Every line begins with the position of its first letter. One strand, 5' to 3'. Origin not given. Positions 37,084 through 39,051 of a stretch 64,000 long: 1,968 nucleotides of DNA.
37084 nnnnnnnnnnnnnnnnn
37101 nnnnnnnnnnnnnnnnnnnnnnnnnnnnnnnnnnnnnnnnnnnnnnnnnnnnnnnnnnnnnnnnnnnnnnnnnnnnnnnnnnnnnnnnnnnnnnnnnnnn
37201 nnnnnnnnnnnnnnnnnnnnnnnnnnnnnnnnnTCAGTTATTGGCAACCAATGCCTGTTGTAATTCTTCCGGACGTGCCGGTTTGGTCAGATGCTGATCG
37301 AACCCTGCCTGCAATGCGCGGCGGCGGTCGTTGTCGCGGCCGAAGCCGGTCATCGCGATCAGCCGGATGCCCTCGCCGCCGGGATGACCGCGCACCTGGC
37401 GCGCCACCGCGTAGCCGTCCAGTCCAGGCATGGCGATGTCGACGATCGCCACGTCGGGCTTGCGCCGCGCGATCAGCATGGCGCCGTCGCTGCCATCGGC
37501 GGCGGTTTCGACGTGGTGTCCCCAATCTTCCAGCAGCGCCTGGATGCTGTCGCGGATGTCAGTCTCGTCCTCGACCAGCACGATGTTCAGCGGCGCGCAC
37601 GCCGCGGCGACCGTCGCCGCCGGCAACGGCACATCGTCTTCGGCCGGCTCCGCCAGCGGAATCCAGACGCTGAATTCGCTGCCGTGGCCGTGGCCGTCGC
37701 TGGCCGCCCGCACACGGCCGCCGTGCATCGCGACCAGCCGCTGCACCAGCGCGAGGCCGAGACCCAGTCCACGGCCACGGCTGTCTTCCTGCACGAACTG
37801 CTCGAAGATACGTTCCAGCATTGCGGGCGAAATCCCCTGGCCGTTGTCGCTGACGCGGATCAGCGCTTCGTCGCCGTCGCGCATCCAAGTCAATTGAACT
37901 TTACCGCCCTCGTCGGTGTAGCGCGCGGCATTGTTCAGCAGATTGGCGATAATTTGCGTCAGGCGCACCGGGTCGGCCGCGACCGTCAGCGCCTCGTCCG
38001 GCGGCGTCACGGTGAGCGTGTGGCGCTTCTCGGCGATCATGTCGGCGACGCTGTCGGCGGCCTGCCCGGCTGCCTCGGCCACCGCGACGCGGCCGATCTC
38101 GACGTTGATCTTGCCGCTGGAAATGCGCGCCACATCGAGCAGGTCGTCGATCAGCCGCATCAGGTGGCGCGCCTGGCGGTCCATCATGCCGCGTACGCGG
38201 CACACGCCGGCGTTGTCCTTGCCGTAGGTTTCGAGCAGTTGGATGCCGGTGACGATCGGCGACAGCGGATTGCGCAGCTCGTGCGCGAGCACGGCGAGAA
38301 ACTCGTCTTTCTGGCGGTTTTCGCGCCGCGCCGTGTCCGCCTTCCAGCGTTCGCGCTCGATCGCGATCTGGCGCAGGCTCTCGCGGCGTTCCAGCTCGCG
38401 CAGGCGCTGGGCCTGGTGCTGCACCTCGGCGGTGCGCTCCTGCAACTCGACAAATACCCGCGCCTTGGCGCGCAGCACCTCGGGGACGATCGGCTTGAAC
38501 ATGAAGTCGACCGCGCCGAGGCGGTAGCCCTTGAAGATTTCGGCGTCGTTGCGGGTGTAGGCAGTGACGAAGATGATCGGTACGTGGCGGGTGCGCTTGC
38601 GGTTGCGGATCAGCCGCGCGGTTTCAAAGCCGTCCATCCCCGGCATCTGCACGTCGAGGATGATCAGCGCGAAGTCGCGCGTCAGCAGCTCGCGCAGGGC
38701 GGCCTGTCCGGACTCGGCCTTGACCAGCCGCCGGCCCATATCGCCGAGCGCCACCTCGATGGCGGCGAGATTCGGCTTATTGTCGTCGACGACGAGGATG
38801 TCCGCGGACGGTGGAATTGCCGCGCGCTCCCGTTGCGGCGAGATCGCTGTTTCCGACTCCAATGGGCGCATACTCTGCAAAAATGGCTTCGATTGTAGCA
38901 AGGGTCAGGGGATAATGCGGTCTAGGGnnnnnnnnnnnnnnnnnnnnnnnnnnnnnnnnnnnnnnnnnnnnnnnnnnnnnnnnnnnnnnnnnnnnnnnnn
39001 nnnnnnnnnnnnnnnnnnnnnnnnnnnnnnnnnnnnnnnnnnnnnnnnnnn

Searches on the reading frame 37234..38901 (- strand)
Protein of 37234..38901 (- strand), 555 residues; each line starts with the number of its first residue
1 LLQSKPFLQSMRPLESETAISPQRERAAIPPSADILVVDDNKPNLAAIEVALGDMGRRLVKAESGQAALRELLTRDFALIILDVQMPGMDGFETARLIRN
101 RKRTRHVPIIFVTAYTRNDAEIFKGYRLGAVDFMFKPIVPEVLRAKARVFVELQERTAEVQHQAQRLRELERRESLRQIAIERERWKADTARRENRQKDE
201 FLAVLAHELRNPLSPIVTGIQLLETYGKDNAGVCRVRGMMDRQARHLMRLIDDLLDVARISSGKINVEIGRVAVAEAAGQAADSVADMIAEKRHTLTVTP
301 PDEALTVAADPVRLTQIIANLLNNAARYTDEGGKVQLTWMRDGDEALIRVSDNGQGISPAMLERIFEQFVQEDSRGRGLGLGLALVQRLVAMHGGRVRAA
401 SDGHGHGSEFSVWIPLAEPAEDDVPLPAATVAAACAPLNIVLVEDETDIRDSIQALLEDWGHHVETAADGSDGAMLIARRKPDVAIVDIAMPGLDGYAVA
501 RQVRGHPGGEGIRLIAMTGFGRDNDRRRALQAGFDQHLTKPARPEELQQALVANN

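Call 72: search_protein_families(library=pfam, proteins=[window:37234-38901:-], max_evalue=0.0001)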
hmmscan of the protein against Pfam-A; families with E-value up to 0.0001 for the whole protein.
window:37234-38901:- (555 aa): 4 families
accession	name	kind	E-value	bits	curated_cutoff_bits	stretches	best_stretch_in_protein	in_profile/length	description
PF00072.30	Response_reg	-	5.6e-51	171.8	30.2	2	440-551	1-110/111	Response regulator receiver domain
PF02518.31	HATPase_c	-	2.2e-27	96.1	26.4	1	310-417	2-110/111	Histidine kinase-, DNA gyrase B-, and HSP90-like ATPase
PF00512.31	HisKA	-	1e-14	54.7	26.9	1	197-263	1-66/66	His Kinase A (phospho-acceptor) domain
PF13581.12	HATPase_c_2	-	4.6e-05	23.9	27.4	0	321-390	39-109/127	Histidine kinase-like ATPase domain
